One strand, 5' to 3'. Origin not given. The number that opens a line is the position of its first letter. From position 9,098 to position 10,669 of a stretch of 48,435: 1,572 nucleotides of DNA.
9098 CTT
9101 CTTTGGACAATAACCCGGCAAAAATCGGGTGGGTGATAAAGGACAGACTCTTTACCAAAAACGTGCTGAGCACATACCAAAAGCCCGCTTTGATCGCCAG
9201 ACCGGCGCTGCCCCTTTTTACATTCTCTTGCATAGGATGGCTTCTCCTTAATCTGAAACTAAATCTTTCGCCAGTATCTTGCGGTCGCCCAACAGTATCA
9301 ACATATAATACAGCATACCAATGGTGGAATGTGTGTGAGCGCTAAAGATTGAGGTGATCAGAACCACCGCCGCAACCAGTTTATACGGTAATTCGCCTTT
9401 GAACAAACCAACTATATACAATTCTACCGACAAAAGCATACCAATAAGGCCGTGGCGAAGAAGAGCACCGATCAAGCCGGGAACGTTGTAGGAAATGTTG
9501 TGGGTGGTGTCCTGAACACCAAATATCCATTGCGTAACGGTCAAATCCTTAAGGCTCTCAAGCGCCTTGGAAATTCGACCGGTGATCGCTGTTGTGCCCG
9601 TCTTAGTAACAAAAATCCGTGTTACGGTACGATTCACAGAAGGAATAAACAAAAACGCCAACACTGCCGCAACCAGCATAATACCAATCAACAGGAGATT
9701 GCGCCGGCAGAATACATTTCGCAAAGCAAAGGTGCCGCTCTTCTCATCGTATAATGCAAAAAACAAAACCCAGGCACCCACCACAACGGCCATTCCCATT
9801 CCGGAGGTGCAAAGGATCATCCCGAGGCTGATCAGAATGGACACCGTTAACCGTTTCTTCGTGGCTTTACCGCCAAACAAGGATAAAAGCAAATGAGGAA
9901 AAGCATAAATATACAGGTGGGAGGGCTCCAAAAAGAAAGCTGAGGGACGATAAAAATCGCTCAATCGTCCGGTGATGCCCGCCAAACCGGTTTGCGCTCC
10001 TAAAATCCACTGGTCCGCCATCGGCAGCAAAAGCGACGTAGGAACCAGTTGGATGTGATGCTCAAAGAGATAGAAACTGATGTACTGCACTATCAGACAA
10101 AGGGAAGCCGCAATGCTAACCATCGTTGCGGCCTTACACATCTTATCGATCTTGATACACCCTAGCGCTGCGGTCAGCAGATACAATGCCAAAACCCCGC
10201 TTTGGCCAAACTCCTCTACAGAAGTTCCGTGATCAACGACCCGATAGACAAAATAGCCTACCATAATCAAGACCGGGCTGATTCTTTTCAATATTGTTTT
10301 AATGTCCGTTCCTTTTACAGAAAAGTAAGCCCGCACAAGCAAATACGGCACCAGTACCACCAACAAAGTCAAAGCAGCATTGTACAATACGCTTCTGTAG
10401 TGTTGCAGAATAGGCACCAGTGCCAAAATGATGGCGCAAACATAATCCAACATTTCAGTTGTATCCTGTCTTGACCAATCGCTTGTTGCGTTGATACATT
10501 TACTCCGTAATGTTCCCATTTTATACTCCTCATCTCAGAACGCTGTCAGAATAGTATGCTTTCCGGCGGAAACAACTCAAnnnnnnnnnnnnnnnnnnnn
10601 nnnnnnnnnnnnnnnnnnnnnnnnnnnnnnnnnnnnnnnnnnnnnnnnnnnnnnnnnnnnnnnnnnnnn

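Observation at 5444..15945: Glycan locus with initiating transferase, flippase and polymerase but no recognisable glycosyltransferase, loaded with acyl/aminoacyl-transfer enzymes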

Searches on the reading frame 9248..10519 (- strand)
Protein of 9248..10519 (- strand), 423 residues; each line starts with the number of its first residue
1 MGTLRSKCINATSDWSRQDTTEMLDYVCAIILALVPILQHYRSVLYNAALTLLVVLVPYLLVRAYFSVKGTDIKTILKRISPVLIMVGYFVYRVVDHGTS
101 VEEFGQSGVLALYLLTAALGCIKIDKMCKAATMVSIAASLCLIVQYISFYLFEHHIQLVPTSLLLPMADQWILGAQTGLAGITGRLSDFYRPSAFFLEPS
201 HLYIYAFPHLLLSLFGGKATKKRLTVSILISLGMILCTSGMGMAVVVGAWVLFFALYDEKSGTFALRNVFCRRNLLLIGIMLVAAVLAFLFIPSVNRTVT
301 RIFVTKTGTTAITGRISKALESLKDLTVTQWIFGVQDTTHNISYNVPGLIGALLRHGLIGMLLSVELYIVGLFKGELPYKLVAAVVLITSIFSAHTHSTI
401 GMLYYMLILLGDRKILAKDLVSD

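Call 4: search_protein_families(library=pfam, proteins=[window:9248-10519:-], max_evalue=0.01)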
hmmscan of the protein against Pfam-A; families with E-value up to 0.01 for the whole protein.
window:9248-10519:- (423 aa): 0 families

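Call 8: search_protein_families(library=ncbifam, proteins=[window:9248-10519:-], max_evalue=0.1)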
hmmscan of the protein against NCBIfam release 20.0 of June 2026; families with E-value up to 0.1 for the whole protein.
window:9248-10519:- (423 aa): 0 families

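Call 10: search_solved_structures(query=window:9248-10519:-, max_evalue=10)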
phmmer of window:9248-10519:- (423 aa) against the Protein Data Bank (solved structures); distinct sequences matched with E-value up to 10: 2.
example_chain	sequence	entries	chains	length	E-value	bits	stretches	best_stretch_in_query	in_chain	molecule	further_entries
5xyi_H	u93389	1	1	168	1.5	11.3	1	48-90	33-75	40S ribosomal protein S7, putative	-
9qrf_A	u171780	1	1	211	2.1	10.8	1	11-69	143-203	ancestor of diDNase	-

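Call 22: find_homologous_proteins(query=window:9248-10519:-, max_evalue=0.001)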
Query window:9248-10519:- (423 aa): 216 proteins with E <= 0.001 among 8000 candidates; the best 120 are listed.
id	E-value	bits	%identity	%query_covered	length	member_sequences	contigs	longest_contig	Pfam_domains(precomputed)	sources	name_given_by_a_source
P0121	8.2e-269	909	100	100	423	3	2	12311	-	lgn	-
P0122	2.9e-179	615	67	96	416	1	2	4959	-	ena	-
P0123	9.9e-153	527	63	94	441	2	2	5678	-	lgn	-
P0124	2.6e-147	509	58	94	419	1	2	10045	-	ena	-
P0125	1.7e-144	500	58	91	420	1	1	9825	-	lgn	-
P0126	7.3e-143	495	58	91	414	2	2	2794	-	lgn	-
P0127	5.1e-141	489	56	93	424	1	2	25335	-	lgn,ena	-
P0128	8.7e-141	488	54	94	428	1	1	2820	-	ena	-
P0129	6.6e-138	478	57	91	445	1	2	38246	-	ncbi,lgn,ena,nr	ncbi:MAG: hypothetical protein IJW99_06980 [Clostridia bacterium]|nr:hypothetical protein [Clostridi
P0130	4.1e-136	473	55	93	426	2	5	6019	-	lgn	-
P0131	2.3e-135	470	57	92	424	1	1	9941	-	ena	-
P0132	2.5e-135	470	54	93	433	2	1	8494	-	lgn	-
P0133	3.7e-133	463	55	94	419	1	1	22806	-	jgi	-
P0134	1.4e-132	461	53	98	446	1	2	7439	-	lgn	-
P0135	6.4e-132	459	55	94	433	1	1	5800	-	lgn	-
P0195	1.2e-95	339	42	93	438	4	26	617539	-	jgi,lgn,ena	-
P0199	1.3e-90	323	38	97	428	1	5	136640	-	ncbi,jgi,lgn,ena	jgi:hypothetical protein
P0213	1.2e-84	303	39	91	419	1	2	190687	-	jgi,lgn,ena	-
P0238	5.2e-80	288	37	93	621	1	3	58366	PF14602.13,PF00132.31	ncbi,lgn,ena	-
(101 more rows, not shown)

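Call 33: predict_structure(alignment_id=A2)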
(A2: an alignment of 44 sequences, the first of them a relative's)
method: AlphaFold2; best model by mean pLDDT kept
length: 423 residues; sequences in the alignment: 44
mean_pLDDT: 89.5   pTM: 0.89
mean pLDDT of the five models: 89.5, 88.6, 87.8, 87.7, 86.7
residues with pLDDT >= 90: 312; 70-90: 75; 50-70: 22; < 50: 14
segments of 3 or more residues with pLDDT < 50: 5-8, 10-16
pLDDT, mean of each block of 10 residues (from residue 1): 49 54 95 95 93 97 95 95 95 82 91 96 96 97 96 94 89 91 86 83 96 95 98 94 96 97 96 97 96 92 78 88 93 78 85 93 95 95 96 84 95 66 44
secondary structure, 60 per line:
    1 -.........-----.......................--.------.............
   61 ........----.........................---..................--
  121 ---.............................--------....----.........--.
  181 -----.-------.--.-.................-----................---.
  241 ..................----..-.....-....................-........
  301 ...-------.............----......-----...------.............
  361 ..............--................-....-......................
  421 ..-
elements in order: H2-10 H16-38 H48-68 H73-97 H101-118 H124-152 H169-177 H199-215 H221-236 H240-256 H266-270 H272-291 H293-303 H311-323 H328-333 H348-374 H377-392 H394-397 H399-422

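Call 36: fold_search(model_id=the predicted structure, library=pdb)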
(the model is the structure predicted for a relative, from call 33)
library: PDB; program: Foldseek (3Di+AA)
matches with E <= 10: 285; with E <= 0.001: 1
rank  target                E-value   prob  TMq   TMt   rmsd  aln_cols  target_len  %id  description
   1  7tpg_B                1.7e-04  1.00  0.50  0.52   7.4       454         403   12  Single-Particle Cryo-EM Structure of the WaaL O-antigen ligase in its ligand bound state (released 2022-04-06)
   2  7p1i_A                2.4e-01  0.11  0.12  0.12  22.6       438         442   15  Cryo EM structure of bison NHA2 in detergent and N-terminal extension helix (released 2022-01-26)
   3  8bh1_A                2.7e-01  0.80  0.35  0.41   9.7       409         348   12  Core divisome complex FtsWIQBL from Pseudomonas aeruginosa (released 2023-04-19)
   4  5llu                  5.8e-01  0.04  0.09  0.09  25.3       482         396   13  Structure of the thermostabilized EAAT1 cryst-II mutant in complex with L-ASP (released 2017-04-19)
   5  6coy_A                8.1e-01  0.06  0.13  0.12  23.7       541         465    8  Human CLC-1 chloride ion channel, transmembrane domain (released 2018-06-13)
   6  8wvg_A                8.9e-01  0.05  0.12  0.12  24.1       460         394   16  Human VMAT2 in complex with tetrabenazine (released 2024-09-25)
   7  9llb_R                9.7e-01  0.05  0.10  0.13  20.7       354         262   11  DOI-NBOMe-bound Serotonin 2A (5-HT2A) receptor-Gq complex (released 2026-01-14)
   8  8wxj_A                9.7e-01  0.05  0.12  0.11  22.6       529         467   10  human CLC-1 D136G closed state (released 2024-11-06)
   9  9jxg_A                1.1e+00  0.10  0.18  0.15  14.7       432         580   11  Cryo-EM structure of apo human XPR1, class 3, with symmetrically dimerized SPX domains (released 2025-08-27)
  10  8i0s_1                1.2e+00  0.04  0.11  0.07  25.9       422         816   10  The cryo-EM structure of human Bact-II complex (released 2024-07-31)
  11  8cua_A                1.3e+00  0.04  0.12  0.12  23.3       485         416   10  Human excitatory amino acid transporter 3 (EAAT3) with bound potassium in an intermediate outward facing state (released 2023-05-10)
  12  4cz9_B                1.4e+00  0.04  0.12  0.12  23.6       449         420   12  Structure of the sodium proton antiporter PaNhaP from Pyrococcus abyssii at pH 4. (released 2014-12-17)
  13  9lsz_A                1.4e+00  0.07  0.16  0.13  22.6       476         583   11  Inward-open Structure of human B0AT1 (released 2026-02-18)
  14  7a0g_FFF              1.4e+00  0.06  0.11  0.14  37.0       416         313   10  Structure of the SmhB pore of the tripartite alpha-pore forming toxin, Smh, from Serratia marcescens. (released 2021-03-31)
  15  9j87_A                1.4e+00  0.04  0.10  0.13  22.0       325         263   14  Structure of Receptor (released 2026-02-25)
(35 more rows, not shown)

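Call 43: find_encoding_contigs(protein=P0195, flank=10000, max_places=1)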
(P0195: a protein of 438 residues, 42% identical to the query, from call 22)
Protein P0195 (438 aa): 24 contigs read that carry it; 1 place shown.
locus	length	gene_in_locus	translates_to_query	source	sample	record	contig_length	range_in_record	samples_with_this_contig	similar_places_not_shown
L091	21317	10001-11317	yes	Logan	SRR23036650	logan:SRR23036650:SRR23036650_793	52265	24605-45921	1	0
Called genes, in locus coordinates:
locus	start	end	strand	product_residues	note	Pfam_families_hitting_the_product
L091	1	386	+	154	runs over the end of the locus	PF13807:GNVR (weak)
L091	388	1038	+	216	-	PF01656:CbiA, PF10609:ParA, PF13614:AAA_31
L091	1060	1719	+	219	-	PF10609:ParA (weak), PF01656:CbiA, PF13614:AAA_31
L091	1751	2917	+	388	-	PF01210:NAD_Gly3P_dh_N (weak), PF03721:UDPG_MGDP_dh_N, PF00984:UDPG_MGDP_dh, PF03720:UDPG_MGDP_dh_C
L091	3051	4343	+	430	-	PF00342:PGI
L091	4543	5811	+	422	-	PF01041:DegT_DnrJ_EryC1, PF00155:Aminotran_1_2 (weak), PF01212:Beta_elim_lyase (weak)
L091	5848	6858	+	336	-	-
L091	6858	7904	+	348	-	PF04339:FemAB_like (weak), PF02388:FemAB, PF13480:Acetyltransf_6, PF02388:FemAB (weak)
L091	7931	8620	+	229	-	PF02397:Bac_transf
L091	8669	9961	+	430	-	PF01071:GARS_A, PF02655:ATP-grasp_3 (weak), PF02786:CPSase_L_D2, PF07478:Dala_Dala_lig_C, PF13535:ATP-grasp_4 (faint)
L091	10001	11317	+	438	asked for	-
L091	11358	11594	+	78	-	PF00550:PP-binding (weak)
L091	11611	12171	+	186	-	PF00132:Hexapep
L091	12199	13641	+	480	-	PF00501:AMP-binding, PF13193:AMP-binding_C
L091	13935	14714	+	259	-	PF03466:LysR_substrate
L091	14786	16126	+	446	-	PF03972:MmgE_PrpD_N, PF19305:MmgE_PrpD_C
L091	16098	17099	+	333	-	PF00248:Aldo_ket_red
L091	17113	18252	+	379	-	PF02776:TPP_enzyme_N, PF02775:TPP_enzyme_C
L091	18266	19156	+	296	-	-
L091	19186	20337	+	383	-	PF15617:C-C_Bond_Lyase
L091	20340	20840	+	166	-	PF05683:Fumerase_C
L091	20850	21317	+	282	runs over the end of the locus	PF05681:Fumerase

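Call 44: find_encoding_contigs(protein=P0238, flank=10000, max_places=1)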
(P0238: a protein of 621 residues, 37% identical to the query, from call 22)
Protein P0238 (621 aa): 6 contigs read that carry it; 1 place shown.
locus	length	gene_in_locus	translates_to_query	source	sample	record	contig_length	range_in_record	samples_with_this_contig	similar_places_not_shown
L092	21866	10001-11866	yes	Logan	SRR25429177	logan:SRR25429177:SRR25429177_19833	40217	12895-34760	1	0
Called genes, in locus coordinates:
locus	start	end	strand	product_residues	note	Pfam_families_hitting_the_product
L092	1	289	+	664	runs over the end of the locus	PF13727:CoA_binding_3, PF01073:3Beta_HSD (weak), PF01370:Epimerase, PF02719:Polysacc_synt_2, PF04321:RmlD_sub_bind, PF16363:GDP_Man_Dehyd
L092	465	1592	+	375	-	PF00155:Aminotran_1_2, PF01041:DegT_DnrJ_EryC1, PF01053:Cys_Met_Meta_PP (weak)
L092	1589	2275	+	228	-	PF02397:Bac_transf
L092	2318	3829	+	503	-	PF01943:Polysacc_synt, PF13440:Polysacc_synt_3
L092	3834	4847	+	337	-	PF01757:Acyl_transf_3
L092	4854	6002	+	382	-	PF04464:Glyphos_transf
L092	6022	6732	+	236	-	PF01128:IspD, PF12804:NTP_transf_3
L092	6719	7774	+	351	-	PF01073:3Beta_HSD, PF01370:Epimerase, PF02719:Polysacc_synt_2 (weak), PF07993:NAD_binding_4, PF16363:GDP_Man_Dehyd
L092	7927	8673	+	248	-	PF02397:Bac_transf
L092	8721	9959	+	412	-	PF14397:ATPgrasp_ST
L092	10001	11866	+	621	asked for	PF00132:Hexapep, PF14602:Hexapep_2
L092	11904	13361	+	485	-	PF01943:Polysacc_synt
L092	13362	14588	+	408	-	PF02786:CPSase_L_D2 (faint), PF01071:GARS_A, PF02655:ATP-grasp_3, PF02222:ATP-grasp, PF07478:Dala_Dala_lig_C, PF13535:ATP-grasp_4, PF15632:ATPgrasp_Ter (faint)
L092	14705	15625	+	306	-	PF00126:HTH_1, PF03466:LysR_substrate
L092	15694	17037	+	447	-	PF03972:MmgE_PrpD_N, PF19305:MmgE_PrpD_C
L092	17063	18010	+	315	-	PF00248:Aldo_ket_red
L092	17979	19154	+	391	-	PF02776:TPP_enzyme_N, PF02775:TPP_enzyme_C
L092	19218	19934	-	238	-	-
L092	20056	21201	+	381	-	PF15617:C-C_Bond_Lyase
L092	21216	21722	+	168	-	PF05683:Fumerase_C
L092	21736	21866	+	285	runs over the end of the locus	PF05681:Fumerase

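Call 46: find_encoding_contigs(protein=P0199, flank=10000, max_places=1)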
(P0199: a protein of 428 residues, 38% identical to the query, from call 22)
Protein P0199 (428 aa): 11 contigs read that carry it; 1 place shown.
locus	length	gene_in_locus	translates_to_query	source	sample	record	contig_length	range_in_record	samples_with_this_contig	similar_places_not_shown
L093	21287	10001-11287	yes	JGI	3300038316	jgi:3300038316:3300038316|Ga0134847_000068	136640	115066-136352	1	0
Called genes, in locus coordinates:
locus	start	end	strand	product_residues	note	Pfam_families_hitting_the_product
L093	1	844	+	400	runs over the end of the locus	PF13439:Glyco_transf_4, PF13579:Glyco_trans_4_4, PF20706:GT4-conflict, PF00534:Glycos_transf_1, PF13692:Glyco_trans_1_4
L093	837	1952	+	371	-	PF13439:Glyco_transf_4, PF13579:Glyco_trans_4_4 (weak), PF00534:Glycos_transf_1, PF13692:Glyco_trans_1_4, PF13524:Glyco_trans_1_2, PF26337:Gtf3_C (weak)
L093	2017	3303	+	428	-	PF04932:Wzy_C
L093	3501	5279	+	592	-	PF13727:CoA_binding_3, PF01073:3Beta_HSD, PF01370:Epimerase, PF02719:Polysacc_synt_2, PF04321:RmlD_sub_bind, PF13460:NAD_binding_10 (weak), PF16363:GDP_Man_Dehyd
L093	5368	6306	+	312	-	PF02706:Wzz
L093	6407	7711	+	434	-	PF01041:DegT_DnrJ_EryC1, PF00155:Aminotran_1_2 (faint)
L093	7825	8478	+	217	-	PF02397:Bac_transf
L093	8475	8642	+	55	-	-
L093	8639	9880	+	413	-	PF01071:GARS_A, PF02655:ATP-grasp_3, PF07478:Dala_Dala_lig_C, PF13535:ATP-grasp_4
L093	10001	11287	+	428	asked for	-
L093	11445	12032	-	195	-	PF00665:rve, PF13610:DDE_Tnp_IS240 (weak), PF13683:rve_3, PF13333:rve_2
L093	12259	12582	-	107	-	PF01527:HTH_Tnp_1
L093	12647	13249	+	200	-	PF01061:ABC2_membrane, PF12698:ABC2_membrane_3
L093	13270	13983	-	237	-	PF01863:YgjP-like, PF10263:SprT-like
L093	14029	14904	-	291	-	PF03313:SDH_alpha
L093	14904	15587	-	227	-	PF03315:SDH_beta, PF01842:ACT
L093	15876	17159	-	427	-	PF12704:MacB_PCD (weak), PF02687:FtsX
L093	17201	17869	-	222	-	PF02463:SMC_N (weak), PF13175:AAA_15 (faint), PF00005:ABC_tran, PF13304:AAA_21 (faint)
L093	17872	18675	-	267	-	-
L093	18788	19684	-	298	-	-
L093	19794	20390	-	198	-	-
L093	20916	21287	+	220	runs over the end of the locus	?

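Call 47: find_encoding_contigs(protein=P0213, flank=10000, max_places=1)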
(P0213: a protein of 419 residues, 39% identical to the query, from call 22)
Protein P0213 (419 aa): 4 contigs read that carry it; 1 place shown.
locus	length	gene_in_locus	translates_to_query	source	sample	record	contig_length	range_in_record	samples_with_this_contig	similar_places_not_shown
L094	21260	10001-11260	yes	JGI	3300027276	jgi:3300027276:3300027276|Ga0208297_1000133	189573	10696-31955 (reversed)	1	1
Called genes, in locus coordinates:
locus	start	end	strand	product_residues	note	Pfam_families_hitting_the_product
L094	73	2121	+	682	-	PF13727:CoA_binding_3, PF01073:3Beta_HSD (weak), PF01370:Epimerase, PF02719:Polysacc_synt_2, PF04321:RmlD_sub_bind, PF16363:GDP_Man_Dehyd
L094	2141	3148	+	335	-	PF00106:adh_short (weak), PF01073:3Beta_HSD, PF01370:Epimerase, PF02719:Polysacc_synt_2, PF04321:RmlD_sub_bind, PF13460:NAD_binding_10 (weak), PF16363:GDP_Man_Dehyd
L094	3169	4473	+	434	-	PF01041:DegT_DnrJ_EryC1, PF01212:Beta_elim_lyase (weak)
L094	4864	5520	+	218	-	PF02397:Bac_transf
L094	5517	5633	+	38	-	-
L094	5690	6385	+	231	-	PF14397:ATPgrasp_ST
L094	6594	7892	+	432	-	PF02786:CPSase_L_D2, PF07478:Dala_Dala_lig_C, PF13535:ATP-grasp_4 (weak), PF18603:LAL_C2 (weak)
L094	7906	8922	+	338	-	-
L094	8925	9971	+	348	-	PF04339:FemAB_like (weak), PF02388:FemAB (faint), PF13480:Acetyltransf_6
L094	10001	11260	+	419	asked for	-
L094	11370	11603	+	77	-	-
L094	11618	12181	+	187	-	PF00132:Hexapep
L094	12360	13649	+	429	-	PF00501:AMP-binding, PF13193:AMP-binding_C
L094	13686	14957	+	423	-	-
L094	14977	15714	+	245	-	PF01643:Acyl-ACP_TE, PF20791:Acyl-ACP_TE_C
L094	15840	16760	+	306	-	PF00126:HTH_1, PF03466:LysR_substrate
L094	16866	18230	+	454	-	PF06808:DctM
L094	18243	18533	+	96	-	-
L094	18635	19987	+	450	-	PF03972:MmgE_PrpD_N, PF19305:MmgE_PrpD_C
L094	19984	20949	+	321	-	PF00248:Aldo_ket_red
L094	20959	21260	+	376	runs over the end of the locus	PF02776:TPP_enzyme_N, PF02775:TPP_enzyme_C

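Call 80: search_protein_representatives(alignment_id=A2)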
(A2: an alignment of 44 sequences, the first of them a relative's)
Query: 44 sequences, 421 profile positions. Proteins with E-value up to 0.001 (for the whole library): 1456; up to 1e-10: 669; up to 1e-30: 158. The best 150 are listed.
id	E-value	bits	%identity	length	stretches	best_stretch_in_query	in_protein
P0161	2.9e-170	582.9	-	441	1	5-418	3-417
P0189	4.4e-165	565.8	-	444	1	4-419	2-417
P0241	1.7e-160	550.7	-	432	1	16-417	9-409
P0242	1.3e-154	531.3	-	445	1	7-414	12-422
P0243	7.6e-151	518.9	-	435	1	8-415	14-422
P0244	1.4e-147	508.2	-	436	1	22-414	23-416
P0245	3.9e-142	490.2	-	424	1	19-414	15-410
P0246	2.9e-141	487.4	-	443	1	17-418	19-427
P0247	5.9e-141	486.4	-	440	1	6-419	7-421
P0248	2.5e-139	481.0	-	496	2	14-309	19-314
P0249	2.8e-139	480.8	-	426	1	21-412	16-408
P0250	1.2e-137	475.4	-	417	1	7-410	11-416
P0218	3.7e-137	473.9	-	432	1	11-417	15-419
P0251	6.9e-137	473.0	-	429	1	8-414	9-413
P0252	3.5e-135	467.3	-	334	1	86-412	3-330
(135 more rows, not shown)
